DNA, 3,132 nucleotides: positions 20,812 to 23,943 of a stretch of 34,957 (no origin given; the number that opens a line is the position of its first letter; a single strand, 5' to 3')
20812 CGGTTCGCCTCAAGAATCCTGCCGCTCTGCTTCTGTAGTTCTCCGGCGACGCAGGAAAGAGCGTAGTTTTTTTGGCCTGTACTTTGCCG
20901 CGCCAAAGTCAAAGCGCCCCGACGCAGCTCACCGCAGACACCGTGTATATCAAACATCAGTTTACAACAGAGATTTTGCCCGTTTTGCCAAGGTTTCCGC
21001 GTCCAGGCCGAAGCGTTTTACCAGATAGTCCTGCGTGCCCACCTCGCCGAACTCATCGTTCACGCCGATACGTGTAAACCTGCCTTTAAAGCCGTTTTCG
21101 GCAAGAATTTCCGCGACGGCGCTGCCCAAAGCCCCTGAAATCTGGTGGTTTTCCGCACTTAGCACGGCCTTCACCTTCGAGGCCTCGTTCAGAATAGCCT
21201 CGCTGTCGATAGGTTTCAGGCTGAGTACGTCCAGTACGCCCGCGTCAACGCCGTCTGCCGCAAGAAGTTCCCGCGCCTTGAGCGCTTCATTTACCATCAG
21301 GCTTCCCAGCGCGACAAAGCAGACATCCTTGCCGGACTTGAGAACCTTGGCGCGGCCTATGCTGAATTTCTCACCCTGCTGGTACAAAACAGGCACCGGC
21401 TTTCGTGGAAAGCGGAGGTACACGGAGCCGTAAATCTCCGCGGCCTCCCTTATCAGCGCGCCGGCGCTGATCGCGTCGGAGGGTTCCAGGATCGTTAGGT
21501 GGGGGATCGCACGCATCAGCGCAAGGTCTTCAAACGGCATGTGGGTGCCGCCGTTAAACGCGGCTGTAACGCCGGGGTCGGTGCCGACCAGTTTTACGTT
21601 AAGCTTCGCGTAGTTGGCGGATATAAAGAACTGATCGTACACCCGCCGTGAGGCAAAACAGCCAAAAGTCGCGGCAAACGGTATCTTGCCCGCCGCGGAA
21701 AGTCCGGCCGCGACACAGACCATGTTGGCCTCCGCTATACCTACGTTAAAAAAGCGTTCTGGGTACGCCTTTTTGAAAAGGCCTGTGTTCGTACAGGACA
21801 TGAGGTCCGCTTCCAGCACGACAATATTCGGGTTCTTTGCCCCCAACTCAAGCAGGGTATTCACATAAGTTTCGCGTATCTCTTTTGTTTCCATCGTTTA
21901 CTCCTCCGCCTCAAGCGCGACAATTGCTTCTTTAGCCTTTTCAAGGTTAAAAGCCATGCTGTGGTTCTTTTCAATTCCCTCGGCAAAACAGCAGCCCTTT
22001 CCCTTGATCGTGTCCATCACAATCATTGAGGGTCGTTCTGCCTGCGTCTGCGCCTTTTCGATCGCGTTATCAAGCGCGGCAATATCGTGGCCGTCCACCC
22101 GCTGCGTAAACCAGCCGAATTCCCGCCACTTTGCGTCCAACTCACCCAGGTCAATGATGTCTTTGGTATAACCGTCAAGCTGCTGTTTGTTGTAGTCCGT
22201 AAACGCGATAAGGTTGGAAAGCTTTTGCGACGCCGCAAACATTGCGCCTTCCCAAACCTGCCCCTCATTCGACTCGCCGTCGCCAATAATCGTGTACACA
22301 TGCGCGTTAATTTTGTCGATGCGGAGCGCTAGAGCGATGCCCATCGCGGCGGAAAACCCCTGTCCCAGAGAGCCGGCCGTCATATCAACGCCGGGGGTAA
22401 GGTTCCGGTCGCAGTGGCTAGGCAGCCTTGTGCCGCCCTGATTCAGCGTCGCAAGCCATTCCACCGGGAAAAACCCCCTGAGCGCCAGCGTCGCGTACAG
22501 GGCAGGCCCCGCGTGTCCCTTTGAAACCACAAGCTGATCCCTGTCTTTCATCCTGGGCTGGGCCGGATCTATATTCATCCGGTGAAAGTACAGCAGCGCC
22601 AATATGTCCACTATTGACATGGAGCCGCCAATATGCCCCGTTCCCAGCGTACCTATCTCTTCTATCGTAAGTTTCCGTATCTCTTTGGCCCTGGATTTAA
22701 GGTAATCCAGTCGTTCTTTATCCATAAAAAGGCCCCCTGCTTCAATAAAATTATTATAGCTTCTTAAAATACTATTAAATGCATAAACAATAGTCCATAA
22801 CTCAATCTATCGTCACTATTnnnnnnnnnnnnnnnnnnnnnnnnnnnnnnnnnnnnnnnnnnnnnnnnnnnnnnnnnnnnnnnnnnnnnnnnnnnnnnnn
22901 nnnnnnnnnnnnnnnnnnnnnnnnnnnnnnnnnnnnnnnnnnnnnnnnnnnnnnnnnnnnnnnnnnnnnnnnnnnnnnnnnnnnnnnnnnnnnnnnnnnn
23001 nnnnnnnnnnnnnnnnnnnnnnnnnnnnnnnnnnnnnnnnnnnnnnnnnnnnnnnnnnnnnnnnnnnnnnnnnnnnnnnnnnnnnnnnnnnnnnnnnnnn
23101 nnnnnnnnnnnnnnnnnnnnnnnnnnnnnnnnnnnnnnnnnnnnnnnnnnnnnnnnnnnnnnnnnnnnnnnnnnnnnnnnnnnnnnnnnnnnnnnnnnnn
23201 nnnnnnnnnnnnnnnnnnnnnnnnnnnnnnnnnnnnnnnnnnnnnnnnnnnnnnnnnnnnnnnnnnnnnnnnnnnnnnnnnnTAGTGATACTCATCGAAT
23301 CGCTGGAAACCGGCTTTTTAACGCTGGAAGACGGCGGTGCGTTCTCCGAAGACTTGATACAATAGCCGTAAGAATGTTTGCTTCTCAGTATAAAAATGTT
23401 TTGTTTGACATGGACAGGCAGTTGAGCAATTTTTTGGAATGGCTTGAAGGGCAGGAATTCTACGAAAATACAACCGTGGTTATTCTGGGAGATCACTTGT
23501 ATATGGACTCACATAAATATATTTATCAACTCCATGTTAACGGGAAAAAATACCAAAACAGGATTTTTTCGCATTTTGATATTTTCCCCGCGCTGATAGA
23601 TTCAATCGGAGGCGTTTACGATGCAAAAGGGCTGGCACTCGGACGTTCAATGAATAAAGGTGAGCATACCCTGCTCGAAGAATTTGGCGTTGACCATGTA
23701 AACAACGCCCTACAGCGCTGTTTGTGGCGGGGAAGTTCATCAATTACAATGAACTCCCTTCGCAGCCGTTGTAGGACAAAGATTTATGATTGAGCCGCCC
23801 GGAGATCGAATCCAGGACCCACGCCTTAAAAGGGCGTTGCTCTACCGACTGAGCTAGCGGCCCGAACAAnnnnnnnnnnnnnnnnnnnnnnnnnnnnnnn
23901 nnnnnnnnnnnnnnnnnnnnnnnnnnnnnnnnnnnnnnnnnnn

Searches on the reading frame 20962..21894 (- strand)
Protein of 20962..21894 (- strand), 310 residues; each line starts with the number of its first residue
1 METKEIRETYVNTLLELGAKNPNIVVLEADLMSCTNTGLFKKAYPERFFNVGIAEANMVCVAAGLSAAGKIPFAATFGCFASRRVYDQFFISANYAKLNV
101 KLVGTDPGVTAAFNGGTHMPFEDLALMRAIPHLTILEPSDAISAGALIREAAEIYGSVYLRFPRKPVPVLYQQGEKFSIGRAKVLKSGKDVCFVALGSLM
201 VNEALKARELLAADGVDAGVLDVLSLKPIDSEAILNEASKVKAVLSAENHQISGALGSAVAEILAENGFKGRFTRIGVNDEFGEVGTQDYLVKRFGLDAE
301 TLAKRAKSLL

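Call 13: search_protein_families(library=ncbifam, proteins=[window:20962-21894:-], max_evalue=0.00001)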
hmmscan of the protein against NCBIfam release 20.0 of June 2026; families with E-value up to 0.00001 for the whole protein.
window:20962-21894:- (310 aa): 9 families
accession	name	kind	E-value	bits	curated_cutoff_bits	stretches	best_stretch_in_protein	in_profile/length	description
NF004559.0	PRK05899.2-5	equivalog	2.7e-82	277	488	1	5-309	319-623/627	transketolase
TIGR00204.1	dxs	equivalog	4.5e-52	177.4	465.95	1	8-308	314-613/616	1-deoxy-D-xylulose-5-phosphate synthase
NF004556.0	PRK05899.2-2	equivalog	2.5e-48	164.8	575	1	4-309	322-637/639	transketolase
NF003933.0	PRK05444.2-2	equivalog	2.8e-39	135.2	395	1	11-308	300-603/606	1-deoxy-D-xylulose-5-phosphate synthase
NF008968.0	PRK12315.1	subfamily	1.7e-29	102.6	510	1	3-305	278-576/582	1-deoxy-D-xylulose-5-phosphate synthase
TIGR00232.1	tktlase_bact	equivalog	1.4e-20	73.2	682.25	1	7-310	352-653/654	transketolase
NF006667.0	PRK09212.1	subfamily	3.7e-16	58.9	321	1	38-270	43-282/327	pyruvate dehydrogenase complex E1 component subunit beta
NF004558.0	PRK05899.2-4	equivalog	5.3e-16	58.1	788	1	9-308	348-648/651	transketolase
NF008854.0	PRK11892.1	equivalog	3.8e-15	55.5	454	1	98-269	247-420/464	pyruvate dehydrogenase complex E1 component subunit beta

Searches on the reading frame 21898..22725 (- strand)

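Call 13: search_protein_families(library=ncbifam, proteins=[window:21898-22725:-], max_evalue=0.00001)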
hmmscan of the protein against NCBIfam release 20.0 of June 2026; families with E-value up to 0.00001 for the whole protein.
window:21898-22725:- (275 aa): 12 families
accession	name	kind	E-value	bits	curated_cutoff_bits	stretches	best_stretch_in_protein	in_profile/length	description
NF004559.0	PRK05899.2-5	equivalog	1.4e-78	264.7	488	1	3-274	12-282/627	transketolase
NF004556.0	PRK05899.2-2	equivalog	4.3e-63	213.6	575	1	3-273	11-278/639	transketolase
TIGR00232.1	tktlase_bact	equivalog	3.3e-52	177.8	682.25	1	12-265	3-267/654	transketolase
NF004558.0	PRK05899.2-4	equivalog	1.7e-41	142.3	788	1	15-261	9-260/651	transketolase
TIGR00759.1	aceE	equivalog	8.1e-14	50.5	859.9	1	30-205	102-284/885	pyruvate dehydrogenase (acetyl-transferring), homodimeric type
TIGR03186.1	AKGDH_not_PDH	exception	1.9e-11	43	1408.3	1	25-206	98-285/889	alpha-ketoglutarate dehydrogenase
TIGR03181.1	PDH_E1_alph_x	equivalog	2.4e-10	39.8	411.35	1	120-231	124-234/341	pyruvate dehydrogenase (acetyl-transferring) E1 component subunit alpha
TIGR03182.1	PDH_E1_alph_y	equivalog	4.1e-10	39.1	393.85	1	119-245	111-239/315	pyruvate dehydrogenase (acetyl-transferring) E1 component subunit alpha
NF008968.0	PRK12315.1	subfamily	5.3e-10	38.2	510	1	123-267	119-273/582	1-deoxy-D-xylulose-5-phosphate synthase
TIGR00204.1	dxs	equivalog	1.1e-09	37.4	465.95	0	7-170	16-163/616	1-deoxy-D-xylulose-5-phosphate synthase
NF003933.0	PRK05444.2-2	equivalog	3.7e-08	32.3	395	1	117-262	117-272/606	1-deoxy-D-xylulose-5-phosphate synthase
NF003616.0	PRK05261.1-1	subfamily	8.7e-08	30.9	777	1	8-212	26-235/788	phosphoketolase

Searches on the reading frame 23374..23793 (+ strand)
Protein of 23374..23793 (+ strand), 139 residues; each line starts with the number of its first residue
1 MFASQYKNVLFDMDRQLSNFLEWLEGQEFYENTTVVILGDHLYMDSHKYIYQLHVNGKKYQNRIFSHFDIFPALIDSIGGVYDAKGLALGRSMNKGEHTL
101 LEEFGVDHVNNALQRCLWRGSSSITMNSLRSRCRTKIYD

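Call 13: search_protein_families(library=ncbifam, proteins=[window:23374-23793:+], max_evalue=0.00001)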
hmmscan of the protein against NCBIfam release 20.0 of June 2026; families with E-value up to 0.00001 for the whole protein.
window:23374-23793:+ (139 aa): 0 families

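Call 88: search_protein_families(library=pfam, proteins=[window:23374-23793:+], max_evalue=0.00001)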
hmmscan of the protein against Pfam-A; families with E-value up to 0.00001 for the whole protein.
window:23374-23793:+ (139 aa): 1 family
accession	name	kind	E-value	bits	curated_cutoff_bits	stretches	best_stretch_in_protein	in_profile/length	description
PF00884.28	Sulfatase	-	3.9e-06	26.8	25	0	4-45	204-245/301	Sulfatase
